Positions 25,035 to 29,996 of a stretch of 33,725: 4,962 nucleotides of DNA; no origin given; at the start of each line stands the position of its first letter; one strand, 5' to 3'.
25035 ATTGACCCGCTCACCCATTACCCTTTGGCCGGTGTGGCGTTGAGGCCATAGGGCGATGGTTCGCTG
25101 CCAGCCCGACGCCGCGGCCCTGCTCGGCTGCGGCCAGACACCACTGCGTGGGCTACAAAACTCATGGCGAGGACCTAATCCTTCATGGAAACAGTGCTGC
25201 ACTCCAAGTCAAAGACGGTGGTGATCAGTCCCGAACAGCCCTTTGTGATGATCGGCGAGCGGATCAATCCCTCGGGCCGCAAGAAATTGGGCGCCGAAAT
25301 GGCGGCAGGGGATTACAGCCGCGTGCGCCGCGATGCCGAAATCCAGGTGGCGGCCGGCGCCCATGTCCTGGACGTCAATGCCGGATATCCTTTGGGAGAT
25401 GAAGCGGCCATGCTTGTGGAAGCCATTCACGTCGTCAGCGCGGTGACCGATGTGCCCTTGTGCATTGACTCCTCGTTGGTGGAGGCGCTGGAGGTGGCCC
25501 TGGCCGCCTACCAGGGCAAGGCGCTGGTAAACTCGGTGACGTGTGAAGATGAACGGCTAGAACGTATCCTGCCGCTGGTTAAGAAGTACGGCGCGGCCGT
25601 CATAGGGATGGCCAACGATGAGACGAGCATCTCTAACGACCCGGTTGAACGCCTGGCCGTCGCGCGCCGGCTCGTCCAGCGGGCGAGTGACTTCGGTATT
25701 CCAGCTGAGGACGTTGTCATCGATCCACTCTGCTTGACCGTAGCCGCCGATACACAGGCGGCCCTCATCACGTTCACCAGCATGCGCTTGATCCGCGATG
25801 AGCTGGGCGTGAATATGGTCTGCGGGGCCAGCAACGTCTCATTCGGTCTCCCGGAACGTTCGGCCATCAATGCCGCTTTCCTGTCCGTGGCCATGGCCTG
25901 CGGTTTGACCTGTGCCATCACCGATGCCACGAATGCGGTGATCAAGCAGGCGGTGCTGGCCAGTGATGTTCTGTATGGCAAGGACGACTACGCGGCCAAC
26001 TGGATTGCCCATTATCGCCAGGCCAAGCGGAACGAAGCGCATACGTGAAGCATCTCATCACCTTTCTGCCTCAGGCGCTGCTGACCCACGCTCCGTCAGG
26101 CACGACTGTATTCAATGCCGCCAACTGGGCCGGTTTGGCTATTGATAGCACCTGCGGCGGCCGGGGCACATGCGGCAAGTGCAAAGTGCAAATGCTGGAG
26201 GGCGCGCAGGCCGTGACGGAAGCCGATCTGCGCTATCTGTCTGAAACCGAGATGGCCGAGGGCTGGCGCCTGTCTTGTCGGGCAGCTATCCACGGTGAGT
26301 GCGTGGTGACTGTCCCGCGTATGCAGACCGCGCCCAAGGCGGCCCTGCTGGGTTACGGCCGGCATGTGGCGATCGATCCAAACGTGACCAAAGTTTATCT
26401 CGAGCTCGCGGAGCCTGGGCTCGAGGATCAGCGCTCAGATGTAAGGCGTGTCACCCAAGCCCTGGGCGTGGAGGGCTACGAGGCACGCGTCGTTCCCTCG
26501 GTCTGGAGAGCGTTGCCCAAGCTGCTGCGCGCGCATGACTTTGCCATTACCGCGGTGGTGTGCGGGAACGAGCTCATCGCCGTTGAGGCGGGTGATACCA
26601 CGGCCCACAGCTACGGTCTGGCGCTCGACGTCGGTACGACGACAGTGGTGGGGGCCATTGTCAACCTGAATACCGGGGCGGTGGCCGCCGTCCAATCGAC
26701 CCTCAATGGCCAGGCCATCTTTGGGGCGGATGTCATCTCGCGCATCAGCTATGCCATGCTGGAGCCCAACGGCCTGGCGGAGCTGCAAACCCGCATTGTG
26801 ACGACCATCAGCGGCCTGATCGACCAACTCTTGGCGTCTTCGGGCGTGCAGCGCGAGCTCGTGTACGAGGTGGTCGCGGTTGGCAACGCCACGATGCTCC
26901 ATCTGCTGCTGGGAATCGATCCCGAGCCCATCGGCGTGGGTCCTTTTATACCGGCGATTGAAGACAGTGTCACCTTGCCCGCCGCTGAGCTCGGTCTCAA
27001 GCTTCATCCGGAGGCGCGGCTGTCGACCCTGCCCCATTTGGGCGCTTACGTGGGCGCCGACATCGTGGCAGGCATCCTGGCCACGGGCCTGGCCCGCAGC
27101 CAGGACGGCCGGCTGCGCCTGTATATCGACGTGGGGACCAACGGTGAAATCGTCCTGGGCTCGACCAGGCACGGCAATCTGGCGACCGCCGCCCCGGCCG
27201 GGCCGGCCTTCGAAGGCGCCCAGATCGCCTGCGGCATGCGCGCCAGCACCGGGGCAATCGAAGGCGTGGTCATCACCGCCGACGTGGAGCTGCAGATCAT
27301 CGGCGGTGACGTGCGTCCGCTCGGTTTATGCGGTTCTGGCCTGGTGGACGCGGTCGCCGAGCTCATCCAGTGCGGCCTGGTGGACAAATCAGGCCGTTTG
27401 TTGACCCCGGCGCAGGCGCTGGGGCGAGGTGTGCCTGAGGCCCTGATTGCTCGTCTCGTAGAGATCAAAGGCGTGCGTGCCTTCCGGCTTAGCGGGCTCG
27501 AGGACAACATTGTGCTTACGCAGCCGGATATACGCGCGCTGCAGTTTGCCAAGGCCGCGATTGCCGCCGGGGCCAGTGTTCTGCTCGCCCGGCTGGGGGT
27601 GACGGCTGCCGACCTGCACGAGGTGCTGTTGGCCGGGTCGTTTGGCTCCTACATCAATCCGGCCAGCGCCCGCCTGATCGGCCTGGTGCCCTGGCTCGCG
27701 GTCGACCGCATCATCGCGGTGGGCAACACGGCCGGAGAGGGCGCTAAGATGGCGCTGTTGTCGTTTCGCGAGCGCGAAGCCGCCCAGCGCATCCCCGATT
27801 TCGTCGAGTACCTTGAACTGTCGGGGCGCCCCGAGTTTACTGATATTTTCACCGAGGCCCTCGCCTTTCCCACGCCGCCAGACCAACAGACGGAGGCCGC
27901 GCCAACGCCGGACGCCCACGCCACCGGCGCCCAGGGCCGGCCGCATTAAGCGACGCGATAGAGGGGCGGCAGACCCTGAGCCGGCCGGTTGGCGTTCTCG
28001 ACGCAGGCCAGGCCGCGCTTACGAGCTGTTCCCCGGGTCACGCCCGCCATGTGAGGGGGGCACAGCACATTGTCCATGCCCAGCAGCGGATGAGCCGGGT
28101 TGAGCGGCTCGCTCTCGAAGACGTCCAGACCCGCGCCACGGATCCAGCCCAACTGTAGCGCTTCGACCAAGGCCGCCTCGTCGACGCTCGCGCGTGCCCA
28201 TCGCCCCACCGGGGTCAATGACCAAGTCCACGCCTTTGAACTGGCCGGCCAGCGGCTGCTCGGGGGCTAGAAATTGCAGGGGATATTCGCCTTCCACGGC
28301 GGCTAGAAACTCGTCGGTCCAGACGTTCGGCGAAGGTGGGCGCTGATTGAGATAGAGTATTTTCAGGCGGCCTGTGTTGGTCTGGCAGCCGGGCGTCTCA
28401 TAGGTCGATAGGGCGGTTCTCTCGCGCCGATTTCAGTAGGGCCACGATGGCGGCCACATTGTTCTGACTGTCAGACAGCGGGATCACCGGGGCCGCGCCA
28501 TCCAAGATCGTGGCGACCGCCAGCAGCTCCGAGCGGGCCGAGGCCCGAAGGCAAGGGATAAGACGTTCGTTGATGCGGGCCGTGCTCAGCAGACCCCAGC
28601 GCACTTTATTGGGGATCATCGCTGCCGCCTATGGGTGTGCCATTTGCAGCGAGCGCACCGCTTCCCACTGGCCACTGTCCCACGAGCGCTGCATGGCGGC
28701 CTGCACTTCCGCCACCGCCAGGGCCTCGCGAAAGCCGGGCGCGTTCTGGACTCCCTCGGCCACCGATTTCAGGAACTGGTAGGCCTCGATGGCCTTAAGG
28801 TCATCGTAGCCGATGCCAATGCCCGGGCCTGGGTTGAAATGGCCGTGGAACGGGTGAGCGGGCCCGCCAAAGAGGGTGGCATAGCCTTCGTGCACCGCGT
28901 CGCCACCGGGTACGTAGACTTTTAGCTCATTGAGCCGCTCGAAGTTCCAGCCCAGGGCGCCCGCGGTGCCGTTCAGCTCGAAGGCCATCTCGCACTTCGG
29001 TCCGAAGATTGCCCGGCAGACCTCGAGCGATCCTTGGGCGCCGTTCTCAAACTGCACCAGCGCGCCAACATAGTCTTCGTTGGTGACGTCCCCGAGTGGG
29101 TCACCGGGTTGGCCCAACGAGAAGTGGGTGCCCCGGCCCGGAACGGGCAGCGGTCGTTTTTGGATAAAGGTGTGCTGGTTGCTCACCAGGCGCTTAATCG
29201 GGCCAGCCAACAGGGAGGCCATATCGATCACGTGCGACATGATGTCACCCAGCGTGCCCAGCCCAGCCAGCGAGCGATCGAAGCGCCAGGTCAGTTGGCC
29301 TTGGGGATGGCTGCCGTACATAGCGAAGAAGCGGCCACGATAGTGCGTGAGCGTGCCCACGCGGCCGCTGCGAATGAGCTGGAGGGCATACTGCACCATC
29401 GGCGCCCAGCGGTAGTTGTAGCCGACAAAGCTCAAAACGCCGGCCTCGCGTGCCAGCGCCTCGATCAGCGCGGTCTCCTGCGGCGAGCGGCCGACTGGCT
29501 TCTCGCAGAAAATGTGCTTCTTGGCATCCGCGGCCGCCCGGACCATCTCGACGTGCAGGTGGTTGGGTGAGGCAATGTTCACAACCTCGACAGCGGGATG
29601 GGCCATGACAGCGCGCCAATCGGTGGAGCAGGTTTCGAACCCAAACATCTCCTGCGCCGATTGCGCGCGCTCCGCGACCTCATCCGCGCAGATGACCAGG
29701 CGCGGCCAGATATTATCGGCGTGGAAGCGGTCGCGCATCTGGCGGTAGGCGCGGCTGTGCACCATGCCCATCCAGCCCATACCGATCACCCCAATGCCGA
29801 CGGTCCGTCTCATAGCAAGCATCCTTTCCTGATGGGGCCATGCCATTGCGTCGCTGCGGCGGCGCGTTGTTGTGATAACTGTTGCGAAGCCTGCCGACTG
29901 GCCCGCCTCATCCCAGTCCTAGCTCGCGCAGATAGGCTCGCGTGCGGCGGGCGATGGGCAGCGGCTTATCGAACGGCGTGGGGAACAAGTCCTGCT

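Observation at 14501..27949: Complete four-component corrinoid methyl-transfer system, split across two divergent operons inside an oxygenase-rich cyclitol/sugar catabolic cluster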

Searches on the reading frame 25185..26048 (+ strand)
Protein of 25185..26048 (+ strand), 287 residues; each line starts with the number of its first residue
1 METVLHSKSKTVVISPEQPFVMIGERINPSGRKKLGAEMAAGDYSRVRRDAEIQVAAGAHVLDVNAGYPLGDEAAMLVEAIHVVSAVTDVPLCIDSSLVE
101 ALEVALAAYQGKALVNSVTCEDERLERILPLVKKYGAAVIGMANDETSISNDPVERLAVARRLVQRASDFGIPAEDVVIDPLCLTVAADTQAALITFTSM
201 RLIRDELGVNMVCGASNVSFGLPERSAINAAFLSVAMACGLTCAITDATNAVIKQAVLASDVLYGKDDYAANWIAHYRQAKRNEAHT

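Call 3: search_protein_families(library=pfam, proteins=[window:25185-26048:+])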
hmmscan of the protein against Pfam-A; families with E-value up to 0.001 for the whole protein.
window:25185-26048:+ (287 aa): 2 families
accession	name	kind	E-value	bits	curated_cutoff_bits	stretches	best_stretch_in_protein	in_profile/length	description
PF00809.28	Pterin_bind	-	1e-28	101.1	25.5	1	25-246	2-243/244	Pterin binding enzyme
PF03599.22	CdhD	-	2.8e-06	26.8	24.8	1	73-202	81-197/387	CO dehydrogenase/acetyl-CoA synthase delta subunit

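Call 6: search_protein_families(library=ncbifam, proteins=[window:25185-26048:+])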
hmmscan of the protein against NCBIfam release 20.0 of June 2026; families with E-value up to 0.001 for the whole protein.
window:25185-26048:+ (287 aa): 7 families
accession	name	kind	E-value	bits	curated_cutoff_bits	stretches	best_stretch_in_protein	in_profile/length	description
NF005719.0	PRK07535.1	domain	4.4e-93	311.3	259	1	20-284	1-265/268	methyltetrahydrofolate:corrinoid/iron-sulfur protein methyltransferase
TIGR02082.1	metH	equivalog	1.6e-46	158.5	1010.85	1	3-272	326-616/1182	methionine synthase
NF007024.0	PRK09490.1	equivalog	2.9e-34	118.1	1497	1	9-255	349-610/1234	methionine synthase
NF040758.1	CODH_ACS_meth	exception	7e-34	117.3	370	1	20-273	4-258/261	carbon monoxide dehydrogenase/acetyl-CoA synthase methytransferase subunit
NF002142.0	PRK00979.1-1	subfamily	1.9e-05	23.8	287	1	79-219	84-221/306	tetrahydromethanopterin S-methyltransferase subunit H family protein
TIGR01496.1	DHPS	equivalog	0.00011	21.9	162.6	1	52-182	30-173/258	dihydropteroate synthase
NF047990.1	Co_MTase_MtgA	equivalog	0.0005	19.7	550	1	48-262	59-272/306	[methyl-Co(III) glycine betaine-specific corrinoid protein]--tetrahydrofolate methyltransferase MtgA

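Call 51: search_solved_structures(query=window:25185-26048:+, max_evalue=1e-10)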
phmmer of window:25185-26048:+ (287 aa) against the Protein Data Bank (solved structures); distinct sequences matched with E-value up to 1e-10: 17.
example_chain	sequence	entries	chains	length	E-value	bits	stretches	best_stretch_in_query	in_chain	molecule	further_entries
2e7f_A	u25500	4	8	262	1.1e-40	143.3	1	21-276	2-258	5-methyltetrahydrofolate corrinoid/iron sulfur protein methyltransferase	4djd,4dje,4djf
1f6y_A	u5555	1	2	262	1.4e-40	142.9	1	21-276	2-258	5-METHYLTETRAHYDROFOLATE CORRINOID/IRON SULFUR PROTEIN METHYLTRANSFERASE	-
2ogy_A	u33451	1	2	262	1.5e-39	139.5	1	21-276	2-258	5-methyltetrahydrofolate corrinoid/iron sulfur protein methyltransferase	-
2yck_X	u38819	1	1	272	2.8e-39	138.6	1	18-279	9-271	5-METHYLTETRAHYDROFOLATE CORRINOID/IRON SULFUR PROTEIN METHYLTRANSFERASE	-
2yci_X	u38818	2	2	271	2.8e-39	138.6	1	18-279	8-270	5-METHYLTETRAHYDROFOLATE CORRINOID/IRON SULFUR PROTEIN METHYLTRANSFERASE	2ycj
4o0q_A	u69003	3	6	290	4.8e-38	134.6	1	12-281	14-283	Dihydropteroate synthase DHPS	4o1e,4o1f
1q7m_A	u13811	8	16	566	3.4e-36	128.5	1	18-265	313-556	5-methyltetrahydrofolate S-homocysteine methyltransferase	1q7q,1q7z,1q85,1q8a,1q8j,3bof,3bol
8g3h_A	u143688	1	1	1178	8.1e-34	120.7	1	11-251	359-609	Methionine synthase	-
5von_A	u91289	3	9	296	3.2e-33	118.8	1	11-251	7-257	5-methyltetrahydrofolate homocysteine S-methyltransferase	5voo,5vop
9cbr_A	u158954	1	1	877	2.7e-32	115.7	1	11-251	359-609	Methionine synthase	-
9cbp_A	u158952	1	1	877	2.8e-32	115.7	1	11-251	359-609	Methionine synthase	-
8ssc_A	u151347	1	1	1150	4.9e-32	114.9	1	11-251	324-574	Methionine synthase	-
9cbq_A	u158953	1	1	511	6.8e-32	114.4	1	19-251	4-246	Methionine synthase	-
9cbo_A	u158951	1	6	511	6.8e-32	114.4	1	19-251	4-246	Methionine synthase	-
4ccz_A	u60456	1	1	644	7.5e-28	101.2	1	13-280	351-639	METHIONINE SYNTHASE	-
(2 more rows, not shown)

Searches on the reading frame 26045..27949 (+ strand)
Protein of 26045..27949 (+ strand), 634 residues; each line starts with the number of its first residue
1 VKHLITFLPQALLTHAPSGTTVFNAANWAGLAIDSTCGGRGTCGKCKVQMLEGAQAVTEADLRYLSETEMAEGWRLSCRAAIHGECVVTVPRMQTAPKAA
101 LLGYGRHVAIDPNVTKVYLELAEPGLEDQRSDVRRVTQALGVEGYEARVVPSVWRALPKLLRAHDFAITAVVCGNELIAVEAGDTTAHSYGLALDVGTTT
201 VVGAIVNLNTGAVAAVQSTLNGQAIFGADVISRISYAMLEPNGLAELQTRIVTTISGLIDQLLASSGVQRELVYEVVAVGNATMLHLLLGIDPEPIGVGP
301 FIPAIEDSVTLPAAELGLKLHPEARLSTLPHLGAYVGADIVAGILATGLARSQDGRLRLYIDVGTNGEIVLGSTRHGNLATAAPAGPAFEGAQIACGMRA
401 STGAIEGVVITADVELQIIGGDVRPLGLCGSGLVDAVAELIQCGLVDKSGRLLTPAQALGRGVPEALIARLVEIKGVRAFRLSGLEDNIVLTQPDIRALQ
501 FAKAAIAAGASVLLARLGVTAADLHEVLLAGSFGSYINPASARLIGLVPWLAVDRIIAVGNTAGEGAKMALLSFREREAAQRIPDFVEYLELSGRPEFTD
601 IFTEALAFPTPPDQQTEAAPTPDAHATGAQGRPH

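Call 3: search_protein_families(library=pfam, proteins=[window:26045-27949:+])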
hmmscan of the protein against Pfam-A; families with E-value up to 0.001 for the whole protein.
window:26045-27949:+ (634 aa): 4 families
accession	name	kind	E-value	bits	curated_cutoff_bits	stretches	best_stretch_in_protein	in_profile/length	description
PF14574.11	RACo_C_ter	-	1.2e-70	238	27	1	358-611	3-252/261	C-terminal domain of RACo the ASKHA domain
PF17651.6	Raco_middle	-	4e-58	196.1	26.8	1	190-351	1-162/163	RACo middle region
PF17650.6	RACo_linker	-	8.8e-22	77.2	26.2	1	106-186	4-85/86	RACo linker region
PF00111.32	Fer2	-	4.9e-09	36.5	21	1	14-81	10-75/77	2Fe-2S iron-sulfur cluster binding domain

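Call 6: search_protein_families(library=ncbifam, proteins=[window:26045-27949:+])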
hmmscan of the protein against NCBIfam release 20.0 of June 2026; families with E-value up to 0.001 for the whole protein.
window:26045-27949:+ (634 aa): 9 families
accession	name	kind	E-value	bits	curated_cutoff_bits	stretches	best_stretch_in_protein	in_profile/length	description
NF040756.1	corr_regen_AcsV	exception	7.4e-131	437.5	800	2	108-609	122-624/632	corrinoid activation/regeneration protein AcsV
TIGR04270.1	Rama_corrin_act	subfamily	9.4e-29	100.1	500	1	190-603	1-411/534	methylamine methyltransferase corrinoid protein reductive activase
TIGR01941.1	nqrF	equivalog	5.3e-14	52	295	1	15-91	45-121/405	NADH:ubiquinone reductase (Na(+)-transporting) subunit F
NF058606.1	GlBtMonoRdsGbcB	equivalog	7.5e-08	31.6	500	1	15-88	290-360/362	glycine betaine monooxygenase reductase subunit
NF007964.0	PRK10684.1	equivalog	2.2e-06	26.8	383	1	13-88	260-332/333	NADH oxidoreductase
NF004317.0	PRK05713.1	equivalog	4.1e-06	26.3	338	1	16-90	13-84/312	iron-sulfur-binding ferredoxin reductase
NF040810.1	BenC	equivalog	1.1e-05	24.8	430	1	18-102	19-103/333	benzoate 1,2-dioxygenase electron transfer component BenC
TIGR02007.1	fdx_isc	equivalog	2.7e-05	24.3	132.1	1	6-93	10-102/110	ISC system 2Fe-2S type ferredoxin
TIGR02008.1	fdx_plant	subfamily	0.0002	21.1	81.15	1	16-89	19-89/97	ferredoxin [2Fe-2S]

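Call 52: search_solved_structures(query=window:26045-27949:+, max_evalue=1e-10)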
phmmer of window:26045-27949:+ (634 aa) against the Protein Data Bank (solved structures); distinct sequences matched with E-value up to 1e-10: 3.
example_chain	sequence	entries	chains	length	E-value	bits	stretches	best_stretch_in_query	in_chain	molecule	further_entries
3zyy_X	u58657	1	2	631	8.6e-104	351.6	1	6-609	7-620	IRON-SULFUR CLUSTER BINDING PROTEIN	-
4c1n_K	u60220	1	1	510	3.9e-91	309.8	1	110-609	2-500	IRON-SULFUR CLUSTER BINDING PROTEIN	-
4c1n_I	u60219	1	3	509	5.4e-91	309.4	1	110-609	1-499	IRON-SULFUR CLUSTER BINDING PROTEIN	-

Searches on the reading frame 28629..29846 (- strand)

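Call 5: search_protein_families(library=pfam, proteins=[window:28629-29846:-])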
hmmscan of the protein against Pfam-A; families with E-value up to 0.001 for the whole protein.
window:28629-29846:- (405 aa): 3 families
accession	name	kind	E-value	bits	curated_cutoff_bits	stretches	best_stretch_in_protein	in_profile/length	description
PF01408.29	GFO_IDH_MocA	-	9.6e-24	84.8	24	1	17-143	2-120/120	Oxidoreductase family, NAD-binding Rossmann fold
PF22725.1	GFO_IDH_MocA_C3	-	2.6e-22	79.6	27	1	152-298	2-123/124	GFO/IDH/MocA C-terminal domain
PF02894.22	GFO_IDH_MocA_C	-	4.6e-15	56.4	22.9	1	156-394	2-215/218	Oxidoreductase family, C-terminal alpha/beta domain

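Call 37: search_protein_families(library=ncbifam, proteins=[window:28629-29846:-], max_evalue=1e-10)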
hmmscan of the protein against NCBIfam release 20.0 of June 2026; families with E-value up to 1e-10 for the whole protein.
window:28629-29846:- (405 aa): 5 families
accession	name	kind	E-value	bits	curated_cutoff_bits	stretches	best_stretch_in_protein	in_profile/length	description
NF052479.1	LevoglcsnDh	equivalog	1.6e-97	326.6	650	1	14-397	2-386/386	levoglucosan dehydrogenase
TIGR04380.1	myo_inos_iolG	equivalog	6.1e-29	100.9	355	1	16-170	2-149/330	inositol 2-dehydrogenase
NF041392.1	XylDh_Gfo6_Halo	equivalog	1.2e-18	67.1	350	1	14-198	15-195/350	D-xylose 1-dehydrogenase Gfo6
NF040723.1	UDP-GlcNAcDh_Arch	equivalog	6.5e-18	65.3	450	1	18-167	3-142/302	UDP-N-acetylglucosamine 3-dehydrogenase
NF008607.0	PRK11579.1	subfamily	2.9e-12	46.2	330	1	73-215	52-190/346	oxidoreductase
